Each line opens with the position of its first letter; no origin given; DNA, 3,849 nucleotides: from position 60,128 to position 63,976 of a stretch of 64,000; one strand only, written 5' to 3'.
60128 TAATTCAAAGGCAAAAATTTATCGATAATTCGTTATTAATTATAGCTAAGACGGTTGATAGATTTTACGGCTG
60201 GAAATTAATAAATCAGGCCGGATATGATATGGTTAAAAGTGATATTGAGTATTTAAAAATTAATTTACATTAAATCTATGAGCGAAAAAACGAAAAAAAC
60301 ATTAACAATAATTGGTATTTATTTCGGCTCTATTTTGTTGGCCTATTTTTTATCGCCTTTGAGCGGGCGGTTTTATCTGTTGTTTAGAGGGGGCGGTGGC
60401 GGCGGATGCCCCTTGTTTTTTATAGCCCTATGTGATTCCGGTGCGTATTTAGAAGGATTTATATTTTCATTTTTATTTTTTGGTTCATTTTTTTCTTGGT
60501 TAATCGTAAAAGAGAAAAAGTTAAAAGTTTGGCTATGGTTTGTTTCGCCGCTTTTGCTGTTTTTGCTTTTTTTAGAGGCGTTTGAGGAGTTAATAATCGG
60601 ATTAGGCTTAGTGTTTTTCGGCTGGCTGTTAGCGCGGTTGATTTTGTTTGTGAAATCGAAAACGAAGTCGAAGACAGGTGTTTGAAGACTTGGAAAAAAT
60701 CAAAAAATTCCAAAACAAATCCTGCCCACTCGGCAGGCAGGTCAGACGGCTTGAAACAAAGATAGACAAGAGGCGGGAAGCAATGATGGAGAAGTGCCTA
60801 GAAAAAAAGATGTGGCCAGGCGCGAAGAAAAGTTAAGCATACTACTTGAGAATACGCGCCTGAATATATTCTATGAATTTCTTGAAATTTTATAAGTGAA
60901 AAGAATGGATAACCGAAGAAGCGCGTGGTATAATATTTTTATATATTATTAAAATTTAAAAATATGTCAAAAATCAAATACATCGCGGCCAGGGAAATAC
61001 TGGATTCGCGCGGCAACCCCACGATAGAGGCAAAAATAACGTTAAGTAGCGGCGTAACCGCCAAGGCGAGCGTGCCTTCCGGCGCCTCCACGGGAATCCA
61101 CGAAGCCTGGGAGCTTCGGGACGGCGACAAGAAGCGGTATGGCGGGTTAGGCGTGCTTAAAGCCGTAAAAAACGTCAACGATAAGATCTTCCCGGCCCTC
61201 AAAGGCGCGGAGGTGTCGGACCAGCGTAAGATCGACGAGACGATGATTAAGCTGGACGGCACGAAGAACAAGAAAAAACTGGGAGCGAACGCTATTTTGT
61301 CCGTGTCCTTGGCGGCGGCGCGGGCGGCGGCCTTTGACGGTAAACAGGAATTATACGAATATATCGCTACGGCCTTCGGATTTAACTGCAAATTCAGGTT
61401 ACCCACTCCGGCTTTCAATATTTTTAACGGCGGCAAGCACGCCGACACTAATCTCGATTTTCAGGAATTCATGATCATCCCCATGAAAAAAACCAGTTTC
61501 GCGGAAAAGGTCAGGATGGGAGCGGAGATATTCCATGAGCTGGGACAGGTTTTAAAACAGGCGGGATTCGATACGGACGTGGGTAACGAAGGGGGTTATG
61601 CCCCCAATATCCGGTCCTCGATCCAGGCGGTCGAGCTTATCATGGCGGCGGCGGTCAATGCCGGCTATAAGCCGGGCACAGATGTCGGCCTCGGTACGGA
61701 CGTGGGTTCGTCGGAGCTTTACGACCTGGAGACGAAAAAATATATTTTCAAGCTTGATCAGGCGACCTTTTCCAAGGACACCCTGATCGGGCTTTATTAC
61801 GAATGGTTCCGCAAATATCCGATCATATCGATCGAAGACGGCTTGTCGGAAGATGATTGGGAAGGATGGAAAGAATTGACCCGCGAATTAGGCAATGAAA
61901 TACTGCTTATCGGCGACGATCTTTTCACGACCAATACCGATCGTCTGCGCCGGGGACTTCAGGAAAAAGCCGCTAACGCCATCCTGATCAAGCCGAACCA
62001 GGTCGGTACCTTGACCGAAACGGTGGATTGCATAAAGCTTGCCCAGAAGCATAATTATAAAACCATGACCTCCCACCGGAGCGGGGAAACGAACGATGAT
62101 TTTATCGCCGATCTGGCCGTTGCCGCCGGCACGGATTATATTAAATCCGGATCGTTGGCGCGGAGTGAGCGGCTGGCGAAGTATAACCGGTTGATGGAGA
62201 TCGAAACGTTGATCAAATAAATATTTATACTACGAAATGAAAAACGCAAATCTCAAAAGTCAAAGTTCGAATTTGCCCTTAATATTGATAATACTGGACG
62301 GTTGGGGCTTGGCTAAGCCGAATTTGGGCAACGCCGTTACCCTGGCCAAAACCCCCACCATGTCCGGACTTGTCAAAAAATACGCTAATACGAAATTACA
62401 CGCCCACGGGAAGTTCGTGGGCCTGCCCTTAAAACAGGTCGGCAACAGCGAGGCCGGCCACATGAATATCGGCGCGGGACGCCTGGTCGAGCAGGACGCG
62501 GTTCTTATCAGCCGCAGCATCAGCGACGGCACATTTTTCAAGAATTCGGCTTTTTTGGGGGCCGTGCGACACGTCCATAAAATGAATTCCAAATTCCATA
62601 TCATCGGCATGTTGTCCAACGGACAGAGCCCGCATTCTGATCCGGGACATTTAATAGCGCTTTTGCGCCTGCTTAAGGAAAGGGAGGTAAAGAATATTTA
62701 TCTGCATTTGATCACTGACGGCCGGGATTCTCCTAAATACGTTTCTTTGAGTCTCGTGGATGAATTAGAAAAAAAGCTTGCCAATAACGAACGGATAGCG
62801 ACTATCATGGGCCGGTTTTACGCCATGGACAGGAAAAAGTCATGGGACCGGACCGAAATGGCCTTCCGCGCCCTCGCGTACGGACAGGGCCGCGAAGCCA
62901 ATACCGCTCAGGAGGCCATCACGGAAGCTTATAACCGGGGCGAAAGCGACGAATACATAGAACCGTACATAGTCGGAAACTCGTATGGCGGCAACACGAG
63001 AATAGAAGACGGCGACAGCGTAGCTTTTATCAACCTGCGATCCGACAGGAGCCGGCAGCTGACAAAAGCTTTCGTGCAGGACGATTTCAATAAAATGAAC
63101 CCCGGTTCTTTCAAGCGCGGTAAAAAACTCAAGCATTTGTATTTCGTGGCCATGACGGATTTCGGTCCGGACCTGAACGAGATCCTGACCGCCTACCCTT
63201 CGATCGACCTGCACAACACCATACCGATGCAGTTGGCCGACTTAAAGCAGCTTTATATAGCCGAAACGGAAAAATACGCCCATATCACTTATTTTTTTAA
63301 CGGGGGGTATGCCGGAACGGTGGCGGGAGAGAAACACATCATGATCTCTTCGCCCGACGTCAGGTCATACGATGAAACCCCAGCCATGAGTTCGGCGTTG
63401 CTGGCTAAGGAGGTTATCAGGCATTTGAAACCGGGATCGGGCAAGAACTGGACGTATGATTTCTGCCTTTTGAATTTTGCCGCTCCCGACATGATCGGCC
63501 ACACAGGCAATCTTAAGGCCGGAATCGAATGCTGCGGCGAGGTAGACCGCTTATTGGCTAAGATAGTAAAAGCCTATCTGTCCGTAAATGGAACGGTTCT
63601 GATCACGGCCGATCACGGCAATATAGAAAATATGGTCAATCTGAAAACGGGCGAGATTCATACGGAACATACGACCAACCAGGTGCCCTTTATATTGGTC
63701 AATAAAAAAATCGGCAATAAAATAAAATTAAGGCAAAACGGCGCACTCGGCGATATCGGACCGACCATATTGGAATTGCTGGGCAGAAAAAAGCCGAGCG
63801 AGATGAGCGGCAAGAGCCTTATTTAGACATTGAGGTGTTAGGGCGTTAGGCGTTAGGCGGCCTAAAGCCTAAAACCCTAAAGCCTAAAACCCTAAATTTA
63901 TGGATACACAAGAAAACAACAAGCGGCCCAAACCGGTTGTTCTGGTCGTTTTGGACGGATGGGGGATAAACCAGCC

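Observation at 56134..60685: Type IV pilin followed by a 1190-aa beta-helix + lipase surface protein and a small membrane protein, wedged between glycolytic genes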

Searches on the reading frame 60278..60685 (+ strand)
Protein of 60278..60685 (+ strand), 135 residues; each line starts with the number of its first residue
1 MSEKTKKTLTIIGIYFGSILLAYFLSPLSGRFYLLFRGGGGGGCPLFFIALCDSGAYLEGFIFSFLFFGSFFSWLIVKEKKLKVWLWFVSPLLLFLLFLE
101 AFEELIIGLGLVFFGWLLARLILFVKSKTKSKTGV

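Call 3: search_protein_families(library=pfam, proteins=[window:60278-60685:+], max_evalue=0.01)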
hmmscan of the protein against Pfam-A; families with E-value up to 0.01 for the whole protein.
window:60278-60685:+ (135 aa): 0 families

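Call 4: search_protein_families(library=ncbifam, proteins=[window:60278-60685:+], max_evalue=0.01)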
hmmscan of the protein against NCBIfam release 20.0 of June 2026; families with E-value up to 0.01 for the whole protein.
window:60278-60685:+ (135 aa): 0 families

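Call 54: find_homologous_proteins(query=window:60278-60682:+, max_evalue=0.001)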
Query window:60278-60682:+ (135 aa): 10 proteins with E <= 0.001 among 205 candidates.
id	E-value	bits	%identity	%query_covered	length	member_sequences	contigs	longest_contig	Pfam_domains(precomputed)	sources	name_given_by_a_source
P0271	2.0e-77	276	100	100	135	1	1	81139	-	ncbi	ncbi:MAG: hypothetical protein V1867_01940 [Candidatus Falkowbacteria bacterium]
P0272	2.0e-19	88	47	97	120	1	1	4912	-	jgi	jgi:hypothetical protein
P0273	2.3e-18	85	50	82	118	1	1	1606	-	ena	-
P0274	2.5e-18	85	50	96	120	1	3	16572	-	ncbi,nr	ncbi:hypothetical protein KJ586_02865 [Patescibacteria group bacterium]|nr:hypothetical protein [Pat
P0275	3.6e-18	84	48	96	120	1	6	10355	-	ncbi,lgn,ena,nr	ncbi:hypothetical protein BMS3Abin15_00677 [bacterium BMS3Abin15]|nr:hypothetical protein BMS3Abin15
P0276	1.4e-17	82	67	53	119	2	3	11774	-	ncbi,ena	-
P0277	2.2e-17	82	47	98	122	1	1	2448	-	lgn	-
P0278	6.1e-16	77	45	85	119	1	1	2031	-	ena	-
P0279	7.6e-16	77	57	59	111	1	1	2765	-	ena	-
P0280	3.0e-15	75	62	56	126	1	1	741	-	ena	-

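Call 64: predict_structure(alignment_id=A3)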
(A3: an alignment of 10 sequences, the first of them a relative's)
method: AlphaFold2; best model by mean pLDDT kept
length: 135 residues; sequences in the alignment: 10
mean_pLDDT: 79.9   pTM: 0.69
mean pLDDT of the five models: 79.9, 77.2, 76.2, 75.8, 59.5
residues with pLDDT >= 90: 26; 70-90: 84; 50-70: 16; < 50: 9
segments of 3 or more residues with pLDDT < 50: 40-43, 48-51
pLDDT, mean of each block of 10 residues (from residue 1): 80 89 84 66 49 71 91 84 86 88 88 91 83 59
secondary structure, 60 per line:
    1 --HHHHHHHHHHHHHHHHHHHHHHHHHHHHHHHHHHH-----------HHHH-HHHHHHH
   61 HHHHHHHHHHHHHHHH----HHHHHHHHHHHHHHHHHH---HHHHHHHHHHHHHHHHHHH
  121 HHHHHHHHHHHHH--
elements in order: H3-37 H49-52 H54-76 H81-98 H102-133

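Call 67: fold_search(model_id=the predicted structure, library=pdb)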
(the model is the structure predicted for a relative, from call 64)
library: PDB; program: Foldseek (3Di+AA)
matches with E <= 10: 51; with E <= 0.001: 0
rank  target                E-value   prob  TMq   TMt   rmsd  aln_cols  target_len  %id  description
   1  9okg                  2.0e+00  0.12  0.24  0.09  17.2       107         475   21  Cryo-EM structure of human SV2A in complex with levetiracetam (released 2025-12-10)
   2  8jli_A                2.0e+00  0.12  0.25  0.07  17.2       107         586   21  Cryo-EM structure of SV2A dimer in complex levetiracetam (released 2024-05-01)
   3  9okh                  2.3e+00  0.10  0.26  0.10  17.8       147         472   17  Cryo-EM structure of human SV2A in complex with UCBJ (released 2025-12-10)
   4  7m1u_B                2.4e+00  0.08  0.24  0.14  17.1       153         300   11  Crystal structure of an archaeal CNNM, MtCorB, R235L mutant with C-terminal deletion (released 2021-06-16)
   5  3pcv                  3.1e+00  0.06  0.22  0.21  18.8       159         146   13  Crystal structure analysis of human leukotriene C4 synthase at 1.9 angstrom resolution (released 2011-03-16)
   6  2uui                  3.3e+00  0.06  0.22  0.20  18.7       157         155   12  Crystal structure of Human Leukotriene C4 Synthase (released 2007-07-17)
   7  4j7t                  3.5e+00  0.06  0.22  0.20  18.6       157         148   12  Human LTC4 synthase in complex with product analogs - implications for enzyme catalysis (released 2014-01-01)
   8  6sgx_C                3.9e+00  0.06  0.23  0.09  16.3       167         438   11  Structure of protomer 1 of the ESX-3 core complex (released 2019-10-09)
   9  4j7y                  3.9e+00  0.06  0.22  0.21  19.4       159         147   11  Human LTC4 synthase in complex with product analogs - implications for enzyme catalysis (released 2014-01-01)
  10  4jcz                  4.1e+00  0.05  0.22  0.20  18.6       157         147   12  Human LTC4 synthase in complex with product analogs - implications for enzyme catalysis (released 2014-01-01)
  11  8y9j_A                4.3e+00  0.08  0.31  0.13  13.5       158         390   12  Structure of the Ebola virus nucleocapsid subunit (released 2025-01-29)
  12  9pdq                  4.3e+00  0.06  0.25  0.08  18.6       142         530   20  Human OCTN2 bound to carnitine in the occluded conformation (released 2025-12-03)
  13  9g0v                  4.3e+00  0.05  0.23  0.22  19.0       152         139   14  Human LTC4 synthase in complex with compound 1 (released 2025-02-26)
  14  3hkk                  4.3e+00  0.05  0.22  0.21  19.5       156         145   12  Structure of human Leukotriene C4 synthase in complex with glutathione sulfonate (released 2010-05-26)
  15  4tx5_B                4.5e+00  0.07  0.24  0.21  21.4       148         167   12  Crystal structure of Smac-DIABLO (in space group P65) (released 2015-07-15)
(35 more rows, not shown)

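Call 83: search_protein_families(library=pfam, alignment_id=A4, max_evalue=0.1)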
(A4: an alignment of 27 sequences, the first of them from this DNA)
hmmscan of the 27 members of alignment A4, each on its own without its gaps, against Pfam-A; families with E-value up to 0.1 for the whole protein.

A. member 1, seq(135 aa): 0 families

B. families by the number of members that match (of 27 scanned): 7 families
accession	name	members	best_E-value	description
PF05216.18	UNC-50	1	0.0048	UNC-50 family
PF19484.4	DUF6020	1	0.0072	Family of unknown function (DUF6020)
PF17870.6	Insulin_TMD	1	0.0094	Insulin receptor trans-membrane segment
PF22868.1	YmiA-like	1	0.024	Protein YmiA-like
PF00664.28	ABC_membrane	1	0.033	ABC transporter transmembrane region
PF14102.11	Caps_synth_CapC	1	0.033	Capsule biosynthesis CapC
PF16927.11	HisKA_7TM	1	0.049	N-terminal 7TM region of histidine kinase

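Call 84: find_encoding_contigs(protein=P0275, flank=6000, max_places=4)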
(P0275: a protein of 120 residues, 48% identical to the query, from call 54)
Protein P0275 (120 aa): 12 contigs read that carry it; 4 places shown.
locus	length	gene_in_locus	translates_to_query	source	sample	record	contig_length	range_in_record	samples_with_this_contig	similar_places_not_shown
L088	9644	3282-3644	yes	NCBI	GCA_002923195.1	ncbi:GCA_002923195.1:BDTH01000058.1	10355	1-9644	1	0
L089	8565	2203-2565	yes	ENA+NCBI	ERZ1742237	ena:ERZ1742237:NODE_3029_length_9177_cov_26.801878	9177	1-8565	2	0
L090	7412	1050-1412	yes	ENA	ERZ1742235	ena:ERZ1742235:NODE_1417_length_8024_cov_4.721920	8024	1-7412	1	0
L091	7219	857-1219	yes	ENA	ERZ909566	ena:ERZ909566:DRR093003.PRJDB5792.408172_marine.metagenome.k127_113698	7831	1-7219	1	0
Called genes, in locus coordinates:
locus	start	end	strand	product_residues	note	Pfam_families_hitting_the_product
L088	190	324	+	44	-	-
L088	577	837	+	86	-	-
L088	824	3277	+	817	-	PF00561:Abhydrolase_1 (faint), PF01674:Lipase_2 (weak), PF02089:Palm_thioest, PF07819:PGAP1, PF02450:LCAT, PF24096:DUF7379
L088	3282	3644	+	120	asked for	-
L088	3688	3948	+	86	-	-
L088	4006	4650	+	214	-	PF01797:Y1_Tnp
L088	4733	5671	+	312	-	PF00535:Glycos_transf_2, PF10111:Glyco_tranf_2_2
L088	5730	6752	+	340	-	PF02912:Phe_tRNA-synt_N, PF01409:tRNA-synt_2d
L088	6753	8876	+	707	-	PF03483:B3_4, PF03484:B5, PF17759:tRNA_synthFbeta, PF03147:FDX-ACB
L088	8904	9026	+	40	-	-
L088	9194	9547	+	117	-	PF00072:Response_reg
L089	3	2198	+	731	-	?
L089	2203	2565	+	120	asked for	-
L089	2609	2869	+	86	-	-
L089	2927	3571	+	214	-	PF01797:Y1_Tnp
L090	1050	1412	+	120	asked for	-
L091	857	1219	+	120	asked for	-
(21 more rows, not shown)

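Call 85: find_encoding_contigs(protein=P0274, flank=6000, max_places=3)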
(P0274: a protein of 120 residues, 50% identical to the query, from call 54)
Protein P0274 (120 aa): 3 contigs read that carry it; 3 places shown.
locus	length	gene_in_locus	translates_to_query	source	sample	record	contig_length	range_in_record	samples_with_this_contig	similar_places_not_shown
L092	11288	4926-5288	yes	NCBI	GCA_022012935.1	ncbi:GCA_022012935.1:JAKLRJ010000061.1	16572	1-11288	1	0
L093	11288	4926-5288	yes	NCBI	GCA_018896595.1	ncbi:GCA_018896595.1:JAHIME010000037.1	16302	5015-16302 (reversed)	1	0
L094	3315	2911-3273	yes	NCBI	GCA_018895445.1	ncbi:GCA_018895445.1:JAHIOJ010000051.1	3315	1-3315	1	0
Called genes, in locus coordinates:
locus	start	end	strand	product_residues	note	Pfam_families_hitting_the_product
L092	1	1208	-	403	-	PF26550:Tricorn_2nd (faint)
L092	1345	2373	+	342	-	PF11104:PilM_2, PF06723:MreB_Mbl (weak), PF14450:FtsA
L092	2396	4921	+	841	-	PF01674:Lipase_2 (weak), PF02089:Palm_thioest, PF07819:PGAP1, PF02450:LCAT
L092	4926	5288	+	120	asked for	-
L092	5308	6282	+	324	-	-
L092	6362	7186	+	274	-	-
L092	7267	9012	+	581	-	PF05157:MshEN, PF00437:T2SSE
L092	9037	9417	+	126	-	PF00072:Response_reg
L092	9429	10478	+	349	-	PF00437:T2SSE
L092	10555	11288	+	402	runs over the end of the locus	PF28597:T2SSF_N, PF00482:T2SSF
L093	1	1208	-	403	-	PF26550:Tricorn_2nd (faint)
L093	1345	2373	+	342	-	PF11104:PilM_2, PF06723:MreB_Mbl (weak), PF14450:FtsA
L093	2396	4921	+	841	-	PF01674:Lipase_2 (weak), PF02089:Palm_thioest, PF07819:PGAP1, PF02450:LCAT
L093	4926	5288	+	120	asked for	-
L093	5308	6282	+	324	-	-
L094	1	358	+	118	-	PF11104:PilM_2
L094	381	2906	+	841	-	PF01674:Lipase_2 (weak), PF02089:Palm_thioest, PF07819:PGAP1, PF02450:LCAT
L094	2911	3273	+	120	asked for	-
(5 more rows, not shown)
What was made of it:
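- PilT in L092 points to a retractile pilus rather than a secretion piston (call 85).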

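Call 96: search_protein_families(library=padloc, proteins=[window:60278-60685:+], max_evalue=0.01)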
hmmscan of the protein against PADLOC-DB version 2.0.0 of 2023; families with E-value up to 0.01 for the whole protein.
window:60278-60685:+ (135 aa): 0 families
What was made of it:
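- Tried and rejected: Small protein against Pfam, NCBIfam and PADLOC, and its AF2 model against the PDB: nothing significant (calls 3, 4, 67, 83, 96).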

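Call 97: search_protein_families(library=pfam, proteins=[L092:5308-6282:+, L092:6362-7186:+, L092:1345-2373:+, L088:577-837:+, L088:3688-3948:+], max_evalue=0.05)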
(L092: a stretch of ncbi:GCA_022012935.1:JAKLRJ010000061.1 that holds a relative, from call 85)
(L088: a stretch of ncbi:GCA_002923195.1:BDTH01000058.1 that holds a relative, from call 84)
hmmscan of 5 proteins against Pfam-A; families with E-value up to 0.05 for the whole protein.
L092:5308-6282:+ (324 aa): 1 family
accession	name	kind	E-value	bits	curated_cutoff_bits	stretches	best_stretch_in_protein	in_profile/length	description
PF05137.18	PilN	-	0.035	14.6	22.8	0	242-315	2-76/78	Fimbrial assembly protein (PilN)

L092:6362-7186:+ (274 aa): 0 families

L092:1345-2373:+ (342 aa): 5 families
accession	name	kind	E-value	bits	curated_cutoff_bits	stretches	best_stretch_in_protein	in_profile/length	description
PF11104.14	PilM_2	-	3.3e-45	154.9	27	1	12-340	1-339/340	Type IV pilus assembly protein PilM;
PF14450.12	FtsA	-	7.8e-15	55.8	31.8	1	182-335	2-127/127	Cell division protein FtsA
PF06723.19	MreB_Mbl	-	2.7e-10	40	27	2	178-244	145-217/327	MreB/Mbl protein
PF01869.26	BcrAD_BadFG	-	0.0025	17.8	31.5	0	11-103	1-84/271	BadF/BadG/BcrA/BcrD ATPase family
PF08841.16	DDR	-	0.0043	16.6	24.6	0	178-232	133-188/328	Diol dehydratase reactivase ATPase-like domain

L088:577-837:+ (86 aa): 0 families

L088:3688-3948:+ (86 aa): 3 families
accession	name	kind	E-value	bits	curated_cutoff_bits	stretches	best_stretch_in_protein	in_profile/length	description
PF22888.1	FIMAH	-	0.00012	23.1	24.8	1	50-83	45-79/81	FIMAH domain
PF21689.3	TorS_sensor_domain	-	0.016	15.2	27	1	8-64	218-273/275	Sensor protein TorS, sensor domain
PF17944.6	Arg_decarbox_C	-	0.017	16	23.3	0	58-81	17-42/51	Arginine decarboxylase C-terminal helical extension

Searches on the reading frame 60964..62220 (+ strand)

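Call 3: search_protein_families(library=pfam, proteins=[window:60964-62220:+], max_evalue=0.01)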
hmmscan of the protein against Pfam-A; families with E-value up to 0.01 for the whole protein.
window:60964-62220:+ (418 aa): 4 families
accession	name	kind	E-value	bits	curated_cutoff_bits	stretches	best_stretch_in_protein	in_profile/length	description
PF00113.28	Enolase_C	-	6.7e-101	337.9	21.5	1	144-415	2-279/296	Enolase, C-terminal TIM barrel domain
PF03952.21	Enolase_N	-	3.9e-56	189.3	35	1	4-134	1-131/131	Enolase, N-terminal domain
PF13378.12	MR_MLE_C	-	1.3e-05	25.4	29.4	1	283-390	68-171/219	Enolase C-terminal domain-like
PF07476.17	MAAL_C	-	0.0033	17.1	27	0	304-389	131-217/249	Methylaspartate ammonia-lyase C-terminus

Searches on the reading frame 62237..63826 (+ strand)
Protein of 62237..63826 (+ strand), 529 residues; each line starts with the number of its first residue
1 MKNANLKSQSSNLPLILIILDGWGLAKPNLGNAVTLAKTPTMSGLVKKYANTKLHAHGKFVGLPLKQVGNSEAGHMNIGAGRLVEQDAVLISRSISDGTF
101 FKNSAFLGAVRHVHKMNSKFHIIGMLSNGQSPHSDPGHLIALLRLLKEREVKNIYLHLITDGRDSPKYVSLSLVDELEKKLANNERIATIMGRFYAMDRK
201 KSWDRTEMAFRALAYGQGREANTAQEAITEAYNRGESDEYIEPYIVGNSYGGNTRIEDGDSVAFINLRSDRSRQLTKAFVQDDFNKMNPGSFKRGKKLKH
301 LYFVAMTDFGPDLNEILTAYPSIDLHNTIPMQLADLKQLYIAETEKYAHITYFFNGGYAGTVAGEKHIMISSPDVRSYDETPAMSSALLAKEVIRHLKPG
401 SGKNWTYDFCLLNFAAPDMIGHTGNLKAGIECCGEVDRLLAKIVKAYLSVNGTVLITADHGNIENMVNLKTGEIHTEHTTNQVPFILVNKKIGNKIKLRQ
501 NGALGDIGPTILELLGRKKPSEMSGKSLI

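Call 3: search_protein_families(library=pfam, proteins=[window:62237-63826:+], max_evalue=0.01)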
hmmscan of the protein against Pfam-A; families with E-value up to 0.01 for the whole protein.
window:62237-63826:+ (529 aa): 3 families
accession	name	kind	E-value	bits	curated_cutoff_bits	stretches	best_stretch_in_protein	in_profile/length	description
PF01676.23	Metalloenzyme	-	1.7e-64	218.2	24.3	1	15-518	3-251/252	Metalloenzyme superfamily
PF06415.18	iPGM_N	-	1.2e-63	214.9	27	1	91-309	1-215/217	BPG-independent PGAM N-terminus (iPGM_N)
PF00884.28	Sulfatase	-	0.0073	16.1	25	0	435-516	212-300/301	Sulfatase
